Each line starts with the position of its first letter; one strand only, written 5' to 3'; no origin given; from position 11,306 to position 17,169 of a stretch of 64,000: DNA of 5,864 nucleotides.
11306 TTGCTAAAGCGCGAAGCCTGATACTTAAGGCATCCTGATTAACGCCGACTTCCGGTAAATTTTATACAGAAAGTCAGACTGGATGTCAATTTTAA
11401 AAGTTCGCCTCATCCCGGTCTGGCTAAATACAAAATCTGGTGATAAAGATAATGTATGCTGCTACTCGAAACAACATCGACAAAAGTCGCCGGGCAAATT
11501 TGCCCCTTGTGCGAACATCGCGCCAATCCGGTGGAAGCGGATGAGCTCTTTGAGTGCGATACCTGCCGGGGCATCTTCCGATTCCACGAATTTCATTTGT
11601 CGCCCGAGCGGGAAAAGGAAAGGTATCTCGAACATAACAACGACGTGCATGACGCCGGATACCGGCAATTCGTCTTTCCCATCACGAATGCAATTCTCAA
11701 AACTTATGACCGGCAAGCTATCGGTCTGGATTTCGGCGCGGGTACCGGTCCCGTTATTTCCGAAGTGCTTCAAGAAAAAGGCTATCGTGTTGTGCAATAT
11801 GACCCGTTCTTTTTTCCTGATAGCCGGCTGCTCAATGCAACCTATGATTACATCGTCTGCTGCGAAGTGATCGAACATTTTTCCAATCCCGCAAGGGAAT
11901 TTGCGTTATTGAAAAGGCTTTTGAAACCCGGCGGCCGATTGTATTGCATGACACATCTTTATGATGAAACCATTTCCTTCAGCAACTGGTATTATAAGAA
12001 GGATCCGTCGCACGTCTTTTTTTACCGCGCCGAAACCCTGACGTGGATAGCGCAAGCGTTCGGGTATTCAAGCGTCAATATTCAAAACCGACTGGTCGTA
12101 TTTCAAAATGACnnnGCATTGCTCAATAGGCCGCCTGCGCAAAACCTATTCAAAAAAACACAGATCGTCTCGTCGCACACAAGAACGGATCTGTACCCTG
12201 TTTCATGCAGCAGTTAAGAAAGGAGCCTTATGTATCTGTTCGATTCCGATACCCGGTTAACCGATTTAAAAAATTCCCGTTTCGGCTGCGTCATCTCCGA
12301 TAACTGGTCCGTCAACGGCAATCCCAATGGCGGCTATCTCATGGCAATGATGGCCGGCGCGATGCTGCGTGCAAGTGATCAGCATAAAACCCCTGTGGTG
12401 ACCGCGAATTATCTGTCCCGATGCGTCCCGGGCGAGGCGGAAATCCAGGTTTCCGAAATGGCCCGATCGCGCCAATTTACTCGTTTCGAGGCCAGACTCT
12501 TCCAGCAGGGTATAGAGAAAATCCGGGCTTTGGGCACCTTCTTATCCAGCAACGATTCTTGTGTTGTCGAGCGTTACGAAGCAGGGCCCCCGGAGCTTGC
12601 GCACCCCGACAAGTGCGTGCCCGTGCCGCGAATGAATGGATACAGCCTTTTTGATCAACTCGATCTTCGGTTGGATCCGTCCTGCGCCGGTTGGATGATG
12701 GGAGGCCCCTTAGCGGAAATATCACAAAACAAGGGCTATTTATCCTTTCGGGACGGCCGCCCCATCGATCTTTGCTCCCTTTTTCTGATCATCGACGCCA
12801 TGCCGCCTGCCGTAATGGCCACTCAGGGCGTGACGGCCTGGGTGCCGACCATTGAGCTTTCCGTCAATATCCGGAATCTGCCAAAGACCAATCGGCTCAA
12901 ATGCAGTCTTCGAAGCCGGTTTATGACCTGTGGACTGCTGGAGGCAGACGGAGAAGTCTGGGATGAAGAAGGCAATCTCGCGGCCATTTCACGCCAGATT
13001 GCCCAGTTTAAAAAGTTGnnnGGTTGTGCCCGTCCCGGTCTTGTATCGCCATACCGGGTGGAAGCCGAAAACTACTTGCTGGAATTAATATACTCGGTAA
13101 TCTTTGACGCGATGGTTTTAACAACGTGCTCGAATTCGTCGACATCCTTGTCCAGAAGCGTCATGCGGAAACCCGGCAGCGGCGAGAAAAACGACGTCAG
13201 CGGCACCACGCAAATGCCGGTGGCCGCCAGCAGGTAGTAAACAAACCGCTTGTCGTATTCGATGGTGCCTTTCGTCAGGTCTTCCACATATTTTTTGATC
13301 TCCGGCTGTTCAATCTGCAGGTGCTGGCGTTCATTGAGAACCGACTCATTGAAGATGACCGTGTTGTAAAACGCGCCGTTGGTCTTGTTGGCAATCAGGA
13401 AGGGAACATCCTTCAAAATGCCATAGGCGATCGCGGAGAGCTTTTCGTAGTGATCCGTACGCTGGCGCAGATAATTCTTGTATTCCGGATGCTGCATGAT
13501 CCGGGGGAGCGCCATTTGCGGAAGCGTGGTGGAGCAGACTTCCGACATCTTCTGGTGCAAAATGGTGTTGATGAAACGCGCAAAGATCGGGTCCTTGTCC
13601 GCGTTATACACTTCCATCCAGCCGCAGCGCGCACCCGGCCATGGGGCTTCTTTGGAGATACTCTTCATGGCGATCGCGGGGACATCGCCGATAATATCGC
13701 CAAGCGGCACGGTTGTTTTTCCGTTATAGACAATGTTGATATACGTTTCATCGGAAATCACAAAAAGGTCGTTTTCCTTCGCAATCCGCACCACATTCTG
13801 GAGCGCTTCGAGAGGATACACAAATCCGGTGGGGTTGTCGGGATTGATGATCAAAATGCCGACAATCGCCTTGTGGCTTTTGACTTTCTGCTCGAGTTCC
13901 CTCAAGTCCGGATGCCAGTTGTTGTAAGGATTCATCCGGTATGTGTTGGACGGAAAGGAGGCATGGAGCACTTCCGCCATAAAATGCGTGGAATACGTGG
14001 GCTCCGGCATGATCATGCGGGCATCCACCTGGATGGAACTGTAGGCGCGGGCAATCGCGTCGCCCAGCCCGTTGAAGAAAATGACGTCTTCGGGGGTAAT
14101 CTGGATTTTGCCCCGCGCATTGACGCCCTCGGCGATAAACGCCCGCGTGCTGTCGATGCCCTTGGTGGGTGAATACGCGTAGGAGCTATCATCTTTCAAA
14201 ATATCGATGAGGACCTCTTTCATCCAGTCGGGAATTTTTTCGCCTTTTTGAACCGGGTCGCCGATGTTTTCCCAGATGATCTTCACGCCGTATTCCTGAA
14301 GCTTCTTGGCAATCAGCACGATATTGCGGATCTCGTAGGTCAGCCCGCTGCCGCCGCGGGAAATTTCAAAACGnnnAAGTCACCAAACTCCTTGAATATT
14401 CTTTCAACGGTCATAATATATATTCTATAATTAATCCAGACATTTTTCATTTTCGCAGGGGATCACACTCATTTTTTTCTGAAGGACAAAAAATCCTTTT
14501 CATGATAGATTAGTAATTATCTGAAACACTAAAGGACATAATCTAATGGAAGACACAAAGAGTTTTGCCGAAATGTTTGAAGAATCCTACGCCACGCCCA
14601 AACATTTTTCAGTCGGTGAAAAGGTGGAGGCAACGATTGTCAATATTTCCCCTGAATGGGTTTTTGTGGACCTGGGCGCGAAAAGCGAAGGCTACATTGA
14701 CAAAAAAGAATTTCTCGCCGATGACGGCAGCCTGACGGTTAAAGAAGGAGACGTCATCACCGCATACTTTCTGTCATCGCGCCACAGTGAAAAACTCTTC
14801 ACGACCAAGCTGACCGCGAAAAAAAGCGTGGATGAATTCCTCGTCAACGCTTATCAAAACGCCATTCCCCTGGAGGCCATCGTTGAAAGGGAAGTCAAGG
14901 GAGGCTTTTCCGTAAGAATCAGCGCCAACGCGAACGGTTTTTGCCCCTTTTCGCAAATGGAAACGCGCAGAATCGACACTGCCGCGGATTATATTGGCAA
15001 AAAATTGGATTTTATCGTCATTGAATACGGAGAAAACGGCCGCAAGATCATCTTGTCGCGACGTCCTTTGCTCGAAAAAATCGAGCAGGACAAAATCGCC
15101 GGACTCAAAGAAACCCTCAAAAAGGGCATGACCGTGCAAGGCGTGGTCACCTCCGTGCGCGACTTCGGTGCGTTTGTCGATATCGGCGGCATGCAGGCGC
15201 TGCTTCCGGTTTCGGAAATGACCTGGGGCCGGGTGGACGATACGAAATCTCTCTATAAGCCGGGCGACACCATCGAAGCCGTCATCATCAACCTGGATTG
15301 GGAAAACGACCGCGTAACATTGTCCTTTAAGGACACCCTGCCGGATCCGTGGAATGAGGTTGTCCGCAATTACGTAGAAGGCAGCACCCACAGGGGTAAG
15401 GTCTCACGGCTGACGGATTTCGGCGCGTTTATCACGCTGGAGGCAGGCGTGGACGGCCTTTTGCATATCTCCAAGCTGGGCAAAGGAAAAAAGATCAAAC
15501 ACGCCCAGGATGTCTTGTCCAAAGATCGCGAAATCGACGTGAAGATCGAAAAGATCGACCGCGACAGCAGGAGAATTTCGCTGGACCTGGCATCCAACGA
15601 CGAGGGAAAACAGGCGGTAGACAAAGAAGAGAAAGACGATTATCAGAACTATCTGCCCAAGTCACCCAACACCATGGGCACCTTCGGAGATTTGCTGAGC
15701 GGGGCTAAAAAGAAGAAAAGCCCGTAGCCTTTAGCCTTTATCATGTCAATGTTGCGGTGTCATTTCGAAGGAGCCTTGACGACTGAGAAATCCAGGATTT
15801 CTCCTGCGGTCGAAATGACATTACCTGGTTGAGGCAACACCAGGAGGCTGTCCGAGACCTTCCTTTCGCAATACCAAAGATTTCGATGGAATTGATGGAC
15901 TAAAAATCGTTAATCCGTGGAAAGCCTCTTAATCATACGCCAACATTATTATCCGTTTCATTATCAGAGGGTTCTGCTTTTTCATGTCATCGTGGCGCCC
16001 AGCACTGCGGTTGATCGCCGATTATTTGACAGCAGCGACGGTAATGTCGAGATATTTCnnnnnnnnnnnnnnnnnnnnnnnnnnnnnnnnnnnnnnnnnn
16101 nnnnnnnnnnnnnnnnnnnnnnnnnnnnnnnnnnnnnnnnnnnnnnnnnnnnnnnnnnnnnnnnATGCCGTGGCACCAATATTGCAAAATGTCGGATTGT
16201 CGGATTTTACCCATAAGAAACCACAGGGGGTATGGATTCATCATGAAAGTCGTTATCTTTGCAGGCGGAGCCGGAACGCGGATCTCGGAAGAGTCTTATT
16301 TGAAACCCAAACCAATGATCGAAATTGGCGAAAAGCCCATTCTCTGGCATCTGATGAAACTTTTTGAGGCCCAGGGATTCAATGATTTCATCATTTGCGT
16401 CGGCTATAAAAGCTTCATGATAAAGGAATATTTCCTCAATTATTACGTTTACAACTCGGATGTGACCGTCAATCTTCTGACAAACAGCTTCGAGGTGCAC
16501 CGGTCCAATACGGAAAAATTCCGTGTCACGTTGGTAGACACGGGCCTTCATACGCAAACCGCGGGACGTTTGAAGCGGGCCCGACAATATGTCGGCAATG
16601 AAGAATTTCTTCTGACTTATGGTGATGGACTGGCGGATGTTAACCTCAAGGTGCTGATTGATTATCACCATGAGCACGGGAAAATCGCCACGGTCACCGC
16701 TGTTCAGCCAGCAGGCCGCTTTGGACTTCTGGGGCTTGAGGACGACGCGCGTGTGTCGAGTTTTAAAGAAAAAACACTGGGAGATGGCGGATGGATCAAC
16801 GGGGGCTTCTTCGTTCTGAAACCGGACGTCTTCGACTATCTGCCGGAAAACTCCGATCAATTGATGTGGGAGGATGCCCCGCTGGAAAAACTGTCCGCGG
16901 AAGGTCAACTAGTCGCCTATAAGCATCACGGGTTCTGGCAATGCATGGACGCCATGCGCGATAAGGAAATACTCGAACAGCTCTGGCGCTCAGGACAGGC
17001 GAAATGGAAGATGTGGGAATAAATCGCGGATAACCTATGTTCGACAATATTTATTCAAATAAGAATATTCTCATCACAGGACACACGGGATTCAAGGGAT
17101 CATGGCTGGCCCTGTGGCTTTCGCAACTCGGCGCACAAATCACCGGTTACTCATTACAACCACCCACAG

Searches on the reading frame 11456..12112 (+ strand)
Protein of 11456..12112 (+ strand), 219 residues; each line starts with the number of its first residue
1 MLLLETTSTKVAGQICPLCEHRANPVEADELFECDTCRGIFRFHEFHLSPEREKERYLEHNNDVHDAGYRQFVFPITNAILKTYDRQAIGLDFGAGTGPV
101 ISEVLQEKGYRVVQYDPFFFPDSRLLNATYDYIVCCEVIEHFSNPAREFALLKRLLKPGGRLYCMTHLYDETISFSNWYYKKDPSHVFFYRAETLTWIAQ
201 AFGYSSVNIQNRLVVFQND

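Call 33: search_protein_families(library=pfam, proteins=[window:11456-12112:+], max_evalue=0.00001)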
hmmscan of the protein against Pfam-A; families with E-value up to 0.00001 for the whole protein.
window:11456-12112:+ (219 aa): 4 families
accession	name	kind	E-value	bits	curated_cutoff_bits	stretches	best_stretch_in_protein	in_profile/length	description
PF13489.12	Methyltransf_23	-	4.1e-26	92.1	27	1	71-205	7-160/164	Methyltransferase domain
PF08242.18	Methyltransf_12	-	3.8e-09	37.6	30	1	123-162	64-98/98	Methyltransferase domain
PF08241.18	Methyltransf_11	-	8e-09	36.5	21.2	1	127-164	58-95/95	Methyltransferase domain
PF13649.12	Methyltransf_25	-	2.9e-06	28.3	27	0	126-160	61-97/97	Methyltransferase domain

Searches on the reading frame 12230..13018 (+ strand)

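Call 33: search_protein_families(library=pfam, proteins=[window:12230-13018:+], max_evalue=0.00001)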
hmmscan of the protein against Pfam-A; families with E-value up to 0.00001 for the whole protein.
window:12230-13018:+ (263 aa): 2 families
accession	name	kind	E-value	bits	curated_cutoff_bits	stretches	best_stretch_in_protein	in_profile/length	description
PF20789.3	4HBT_3C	-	1.5e-21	77.5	24.1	1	126-258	1-138/140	Acyl-CoA thioesterase C-terminal domain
PF13622.12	4HBT_3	-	2.7e-14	53.6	24.3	1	23-104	2-82/83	Acyl-CoA thioesterase N-terminal domain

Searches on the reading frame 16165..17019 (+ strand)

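Call 5: search_protein_families(library=pfam, proteins=[window:16165-17019:+], max_evalue=0.001)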
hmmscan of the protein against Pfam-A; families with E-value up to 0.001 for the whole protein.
window:16165-17019:+ (285 aa): 2 families
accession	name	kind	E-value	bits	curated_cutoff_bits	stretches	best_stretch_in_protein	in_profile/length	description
PF00483.29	NTP_transferase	-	5e-22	79.1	21.2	1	28-258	1-226/245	Nucleotidyl transferase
PF12804.13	NTP_transf_3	-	8.2e-07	29.8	27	1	29-85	1-52/160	MobA-like NTP transferase domain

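Call 40: search_protein_families(library=ncbifam, proteins=[window:16165-17019:+], max_evalue=1e-8)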
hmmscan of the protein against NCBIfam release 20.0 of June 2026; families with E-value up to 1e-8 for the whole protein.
window:16165-17019:+ (285 aa): 10 families
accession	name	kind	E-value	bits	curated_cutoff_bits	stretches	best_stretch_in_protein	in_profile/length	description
TIGR02623.1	G1P_cyt_trans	equivalog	6e-116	386.3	300.25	1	27-284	1-255/255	glucose-1-phosphate cytidylyltransferase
NF049965.1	GlMnHpPGnyltfHddC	equivalog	6.8e-23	81.5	300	1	27-226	1-175/221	D-glycero-D-manno-heptose 1-phosphate guanosyltransferase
TIGR03992.1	Arch_glmU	subfamily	4e-22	78.7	292.1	1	27-259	1-212/393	bifunctional sugar-1-phosphate nucleotidylyltransferase/acetyltransferase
NF052502.1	man1P_GTase_Rv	exception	1.1e-17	64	440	1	28-262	2-218/352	mannose-1-phosphate guanylyltransferase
NF041313.1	UDPGP_AglF_Halo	equivalog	2.7e-15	56.4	400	1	27-94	1-68/234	UTP--glucose-1-phosphate uridylyltransferase AglF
NF045761.1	NAMPUrTaseMurU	equivalog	1.5e-14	54.4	250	0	27-96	1-70/226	N-acetylmuramate alpha-1-phosphate uridylyltransferase MurU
NF041173.1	Sug_nt_acttase_Thmprot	equivalog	9.3e-13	47.9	600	1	27-258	1-211/405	bifunctional sugar-1-phosphate nucleotidylyltransferase/acetyltransferase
TIGR01208.1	rmlA_long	equivalog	8.1e-12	44.7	320.25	1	28-225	1-181/353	glucose-1-phosphate thymidylyltransferase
TIGR01099.1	galU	equivalog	1.6e-09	37.8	326.8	1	26-188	1-169/261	UTP--glucose-1-phosphate uridylyltransferase GalU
NF041135.1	IPPtranDIPPsyn_Thcocales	equivalog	3.2e-09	36.3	580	0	27-103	1-73/419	bifunctional L-myo-inositol-1-phosphate cytidylyltransferase/CDP-L-myo-inositol myo-inositolphosphotransferase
